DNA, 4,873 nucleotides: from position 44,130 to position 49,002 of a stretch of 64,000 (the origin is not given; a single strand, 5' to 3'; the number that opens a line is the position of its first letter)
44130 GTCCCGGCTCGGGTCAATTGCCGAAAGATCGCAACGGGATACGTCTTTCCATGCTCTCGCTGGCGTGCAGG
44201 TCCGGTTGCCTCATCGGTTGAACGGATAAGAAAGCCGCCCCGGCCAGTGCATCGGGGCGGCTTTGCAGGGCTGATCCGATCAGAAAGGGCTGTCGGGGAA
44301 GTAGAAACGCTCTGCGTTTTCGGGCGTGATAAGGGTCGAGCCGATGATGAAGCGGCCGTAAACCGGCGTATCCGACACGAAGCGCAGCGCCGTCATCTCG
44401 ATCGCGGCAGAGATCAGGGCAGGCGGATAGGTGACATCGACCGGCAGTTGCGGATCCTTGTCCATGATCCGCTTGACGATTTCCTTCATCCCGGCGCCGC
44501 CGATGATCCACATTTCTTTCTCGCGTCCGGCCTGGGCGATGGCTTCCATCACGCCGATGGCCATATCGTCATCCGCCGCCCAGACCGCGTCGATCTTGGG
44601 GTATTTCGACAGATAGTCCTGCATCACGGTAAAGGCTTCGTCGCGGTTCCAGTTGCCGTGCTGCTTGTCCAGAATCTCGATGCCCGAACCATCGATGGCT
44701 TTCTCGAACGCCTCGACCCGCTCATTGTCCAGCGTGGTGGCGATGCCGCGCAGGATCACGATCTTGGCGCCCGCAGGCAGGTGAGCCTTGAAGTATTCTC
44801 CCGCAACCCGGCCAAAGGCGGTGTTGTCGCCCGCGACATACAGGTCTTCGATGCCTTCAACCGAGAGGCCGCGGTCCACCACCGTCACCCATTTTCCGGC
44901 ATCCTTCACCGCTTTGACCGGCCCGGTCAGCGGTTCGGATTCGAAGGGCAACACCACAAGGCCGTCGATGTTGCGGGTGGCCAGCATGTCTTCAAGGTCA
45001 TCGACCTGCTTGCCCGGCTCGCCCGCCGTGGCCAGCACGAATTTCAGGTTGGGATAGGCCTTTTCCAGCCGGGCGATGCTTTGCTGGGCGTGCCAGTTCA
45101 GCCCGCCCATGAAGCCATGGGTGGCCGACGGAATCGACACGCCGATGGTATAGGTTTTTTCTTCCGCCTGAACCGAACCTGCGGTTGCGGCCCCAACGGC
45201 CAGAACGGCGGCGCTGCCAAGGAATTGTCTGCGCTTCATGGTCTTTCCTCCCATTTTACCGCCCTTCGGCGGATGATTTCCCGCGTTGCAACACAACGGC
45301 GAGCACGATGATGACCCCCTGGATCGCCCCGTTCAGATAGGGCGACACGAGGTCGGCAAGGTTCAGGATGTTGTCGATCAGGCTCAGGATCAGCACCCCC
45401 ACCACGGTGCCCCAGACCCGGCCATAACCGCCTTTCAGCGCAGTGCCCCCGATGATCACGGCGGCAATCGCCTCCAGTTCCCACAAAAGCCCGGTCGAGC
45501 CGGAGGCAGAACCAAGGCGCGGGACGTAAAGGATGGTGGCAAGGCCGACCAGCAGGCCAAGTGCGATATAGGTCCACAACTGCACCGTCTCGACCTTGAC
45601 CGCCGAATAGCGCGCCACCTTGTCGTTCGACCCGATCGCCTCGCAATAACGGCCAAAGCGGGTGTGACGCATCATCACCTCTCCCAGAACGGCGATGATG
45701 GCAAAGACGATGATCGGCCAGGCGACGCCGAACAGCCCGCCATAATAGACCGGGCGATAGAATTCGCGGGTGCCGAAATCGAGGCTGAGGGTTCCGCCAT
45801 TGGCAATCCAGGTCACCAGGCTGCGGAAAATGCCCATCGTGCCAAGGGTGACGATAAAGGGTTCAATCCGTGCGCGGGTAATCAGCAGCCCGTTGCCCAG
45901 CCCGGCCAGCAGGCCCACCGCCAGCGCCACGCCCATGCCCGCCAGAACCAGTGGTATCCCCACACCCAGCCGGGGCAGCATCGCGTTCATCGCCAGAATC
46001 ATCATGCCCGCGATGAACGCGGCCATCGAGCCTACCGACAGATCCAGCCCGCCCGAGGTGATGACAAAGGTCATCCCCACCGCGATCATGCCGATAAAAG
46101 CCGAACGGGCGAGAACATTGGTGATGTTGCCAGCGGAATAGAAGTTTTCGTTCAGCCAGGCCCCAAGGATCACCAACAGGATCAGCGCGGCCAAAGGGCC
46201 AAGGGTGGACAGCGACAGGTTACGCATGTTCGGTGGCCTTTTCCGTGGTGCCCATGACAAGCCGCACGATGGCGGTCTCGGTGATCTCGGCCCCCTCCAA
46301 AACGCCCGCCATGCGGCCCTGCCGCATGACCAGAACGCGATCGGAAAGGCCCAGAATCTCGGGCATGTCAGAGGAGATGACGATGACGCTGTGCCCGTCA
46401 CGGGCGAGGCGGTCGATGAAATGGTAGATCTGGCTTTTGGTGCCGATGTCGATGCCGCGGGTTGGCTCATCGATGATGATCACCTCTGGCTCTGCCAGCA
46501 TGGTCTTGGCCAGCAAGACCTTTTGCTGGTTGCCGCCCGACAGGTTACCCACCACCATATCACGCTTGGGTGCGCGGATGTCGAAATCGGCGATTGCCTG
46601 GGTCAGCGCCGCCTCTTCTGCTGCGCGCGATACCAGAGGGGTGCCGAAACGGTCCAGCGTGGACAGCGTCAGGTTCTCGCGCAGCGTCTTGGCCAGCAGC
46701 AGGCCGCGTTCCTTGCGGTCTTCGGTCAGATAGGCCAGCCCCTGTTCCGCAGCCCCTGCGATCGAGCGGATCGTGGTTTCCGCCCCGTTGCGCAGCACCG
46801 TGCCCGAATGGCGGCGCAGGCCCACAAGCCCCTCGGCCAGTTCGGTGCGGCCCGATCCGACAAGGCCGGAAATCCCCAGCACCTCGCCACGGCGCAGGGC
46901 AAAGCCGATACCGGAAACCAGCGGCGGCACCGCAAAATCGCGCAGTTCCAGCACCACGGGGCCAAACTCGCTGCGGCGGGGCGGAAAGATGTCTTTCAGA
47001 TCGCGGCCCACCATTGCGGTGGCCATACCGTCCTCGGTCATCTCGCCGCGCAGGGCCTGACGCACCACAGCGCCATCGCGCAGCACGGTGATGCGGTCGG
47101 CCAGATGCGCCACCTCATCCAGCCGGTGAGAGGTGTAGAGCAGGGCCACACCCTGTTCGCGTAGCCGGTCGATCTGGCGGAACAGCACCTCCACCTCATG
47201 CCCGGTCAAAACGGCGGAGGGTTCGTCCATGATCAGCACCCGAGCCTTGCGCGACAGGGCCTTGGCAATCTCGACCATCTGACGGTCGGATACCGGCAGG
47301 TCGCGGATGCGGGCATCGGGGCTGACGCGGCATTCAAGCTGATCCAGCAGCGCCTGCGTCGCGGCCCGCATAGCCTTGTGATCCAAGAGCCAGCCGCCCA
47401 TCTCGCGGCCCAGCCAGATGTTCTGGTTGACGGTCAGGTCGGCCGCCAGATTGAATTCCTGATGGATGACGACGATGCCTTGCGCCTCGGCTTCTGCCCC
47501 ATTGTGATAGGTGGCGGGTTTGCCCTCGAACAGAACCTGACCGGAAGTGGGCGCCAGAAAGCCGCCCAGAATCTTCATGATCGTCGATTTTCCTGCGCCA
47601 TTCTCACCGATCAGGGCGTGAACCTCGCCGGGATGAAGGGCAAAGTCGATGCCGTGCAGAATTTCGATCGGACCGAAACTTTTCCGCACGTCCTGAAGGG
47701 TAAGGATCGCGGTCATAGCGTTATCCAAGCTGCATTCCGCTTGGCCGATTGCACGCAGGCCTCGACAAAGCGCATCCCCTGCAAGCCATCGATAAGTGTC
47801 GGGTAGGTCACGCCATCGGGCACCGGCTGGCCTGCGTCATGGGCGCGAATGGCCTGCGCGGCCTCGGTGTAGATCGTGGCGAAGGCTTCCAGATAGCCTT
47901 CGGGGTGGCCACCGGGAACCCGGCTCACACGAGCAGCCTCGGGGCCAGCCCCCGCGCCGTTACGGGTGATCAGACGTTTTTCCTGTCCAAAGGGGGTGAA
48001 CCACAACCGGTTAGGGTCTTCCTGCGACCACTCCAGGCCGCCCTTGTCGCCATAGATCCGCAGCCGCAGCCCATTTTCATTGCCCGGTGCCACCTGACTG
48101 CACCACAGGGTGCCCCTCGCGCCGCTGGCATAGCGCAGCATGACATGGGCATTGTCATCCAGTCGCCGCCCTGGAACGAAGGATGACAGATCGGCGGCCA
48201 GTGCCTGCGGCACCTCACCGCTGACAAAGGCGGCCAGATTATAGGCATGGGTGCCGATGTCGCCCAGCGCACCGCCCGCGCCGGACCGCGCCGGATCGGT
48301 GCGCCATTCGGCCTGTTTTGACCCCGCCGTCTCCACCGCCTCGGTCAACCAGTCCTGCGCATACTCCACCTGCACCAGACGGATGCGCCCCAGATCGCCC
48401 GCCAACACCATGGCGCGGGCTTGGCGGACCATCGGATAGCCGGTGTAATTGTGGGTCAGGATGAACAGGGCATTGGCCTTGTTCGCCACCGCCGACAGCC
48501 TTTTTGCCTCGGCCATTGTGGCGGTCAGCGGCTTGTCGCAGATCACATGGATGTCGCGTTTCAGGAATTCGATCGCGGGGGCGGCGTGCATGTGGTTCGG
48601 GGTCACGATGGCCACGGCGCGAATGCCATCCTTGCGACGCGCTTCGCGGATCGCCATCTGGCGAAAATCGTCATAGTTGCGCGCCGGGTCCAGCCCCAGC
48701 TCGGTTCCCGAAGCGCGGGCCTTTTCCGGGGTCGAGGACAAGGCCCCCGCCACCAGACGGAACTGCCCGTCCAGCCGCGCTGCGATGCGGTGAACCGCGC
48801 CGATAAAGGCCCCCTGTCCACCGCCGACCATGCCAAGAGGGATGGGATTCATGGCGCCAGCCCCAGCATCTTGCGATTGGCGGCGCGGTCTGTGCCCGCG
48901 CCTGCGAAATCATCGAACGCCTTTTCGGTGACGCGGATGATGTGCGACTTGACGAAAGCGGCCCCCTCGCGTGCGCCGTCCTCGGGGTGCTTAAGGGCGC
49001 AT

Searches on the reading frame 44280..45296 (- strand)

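Call 7: search_protein_families(library=pfam, proteins=[window:44280-45296:-])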
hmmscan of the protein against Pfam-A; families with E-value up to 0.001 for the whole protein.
window:44280-45296:- (338 aa): 2 families
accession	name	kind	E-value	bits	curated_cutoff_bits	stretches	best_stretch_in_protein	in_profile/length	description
PF13407.12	Peripla_BP_4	-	1e-45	156.8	35.1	1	51-301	1-249/258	Periplasmic binding protein domain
PF00532.27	Peripla_BP_1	-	9.6e-05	22.4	22.2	1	101-260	49-208/281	Periplasmic binding proteins and sugar binding domain of LacI family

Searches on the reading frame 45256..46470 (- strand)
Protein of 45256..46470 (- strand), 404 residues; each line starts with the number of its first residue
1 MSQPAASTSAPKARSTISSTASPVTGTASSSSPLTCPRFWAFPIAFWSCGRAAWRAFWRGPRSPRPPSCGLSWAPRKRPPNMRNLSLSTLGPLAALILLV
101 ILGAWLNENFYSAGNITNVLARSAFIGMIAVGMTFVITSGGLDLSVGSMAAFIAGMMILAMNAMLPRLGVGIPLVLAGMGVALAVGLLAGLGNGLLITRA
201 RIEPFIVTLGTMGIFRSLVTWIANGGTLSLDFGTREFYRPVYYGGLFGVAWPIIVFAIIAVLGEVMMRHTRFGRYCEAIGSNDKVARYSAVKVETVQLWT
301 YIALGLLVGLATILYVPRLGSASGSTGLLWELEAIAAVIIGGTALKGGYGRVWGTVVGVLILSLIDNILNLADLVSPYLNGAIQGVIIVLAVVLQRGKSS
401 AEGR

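Call 7: search_protein_families(library=pfam, proteins=[window:45256-46470:-])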
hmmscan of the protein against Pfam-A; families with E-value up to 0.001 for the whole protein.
window:45256-46470:- (404 aa): 1 family
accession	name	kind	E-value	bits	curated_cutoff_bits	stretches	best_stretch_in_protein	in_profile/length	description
PF02653.21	BPD_transp_2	-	9.6e-37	127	26.8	1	115-392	1-269/269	Branched-chain amino acid transport system / permease component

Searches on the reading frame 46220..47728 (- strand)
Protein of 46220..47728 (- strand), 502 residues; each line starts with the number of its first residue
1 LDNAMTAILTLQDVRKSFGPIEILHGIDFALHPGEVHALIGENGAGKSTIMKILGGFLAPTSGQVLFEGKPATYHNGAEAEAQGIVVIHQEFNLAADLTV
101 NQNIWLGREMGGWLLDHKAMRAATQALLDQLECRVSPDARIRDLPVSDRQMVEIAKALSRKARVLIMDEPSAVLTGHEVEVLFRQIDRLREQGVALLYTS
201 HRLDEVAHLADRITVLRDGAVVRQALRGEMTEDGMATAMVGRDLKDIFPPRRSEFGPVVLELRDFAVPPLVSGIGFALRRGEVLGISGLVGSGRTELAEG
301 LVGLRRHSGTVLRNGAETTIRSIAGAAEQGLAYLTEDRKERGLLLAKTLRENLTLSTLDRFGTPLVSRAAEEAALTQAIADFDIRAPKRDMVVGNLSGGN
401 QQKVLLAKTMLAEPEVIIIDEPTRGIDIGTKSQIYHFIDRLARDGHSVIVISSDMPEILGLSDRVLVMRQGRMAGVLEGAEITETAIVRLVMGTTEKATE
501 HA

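Call 83: search_protein_families(library=pfam, proteins=[window:46220-47728:-], max_evalue=0.00001)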
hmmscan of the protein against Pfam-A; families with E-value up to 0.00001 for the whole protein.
window:46220-47728:- (502 aa): 2 families
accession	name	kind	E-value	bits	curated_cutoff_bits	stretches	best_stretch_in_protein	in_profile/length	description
PF00005.33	ABC_tran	-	1e-48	165.8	25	2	24-171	1-136/137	ABC transporter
PF13304.12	AAA_21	-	3.6e-09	37.5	27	0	36-57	1-22/304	AAA domain, putative AbiEii toxin, Type IV TA system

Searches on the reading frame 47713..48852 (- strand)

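Call 83: search_protein_families(library=pfam, proteins=[window:47713-48852:-], max_evalue=0.00001)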
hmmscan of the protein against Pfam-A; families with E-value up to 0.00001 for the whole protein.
window:47713-48852:- (379 aa): 3 families
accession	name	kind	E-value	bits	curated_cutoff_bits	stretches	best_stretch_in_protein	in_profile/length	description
PF22725.1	GFO_IDH_MocA_C3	-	1.2e-33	116.2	27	1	142-274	1-124/124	GFO/IDH/MocA C-terminal domain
PF02894.22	GFO_IDH_MocA_C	-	3.7e-25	89.4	22.9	1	147-379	2-218/218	Oxidoreductase family, C-terminal alpha/beta domain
PF01408.29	GFO_IDH_MocA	-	5.2e-18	66.3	24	1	7-132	4-118/120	Oxidoreductase family, NAD-binding Rossmann fold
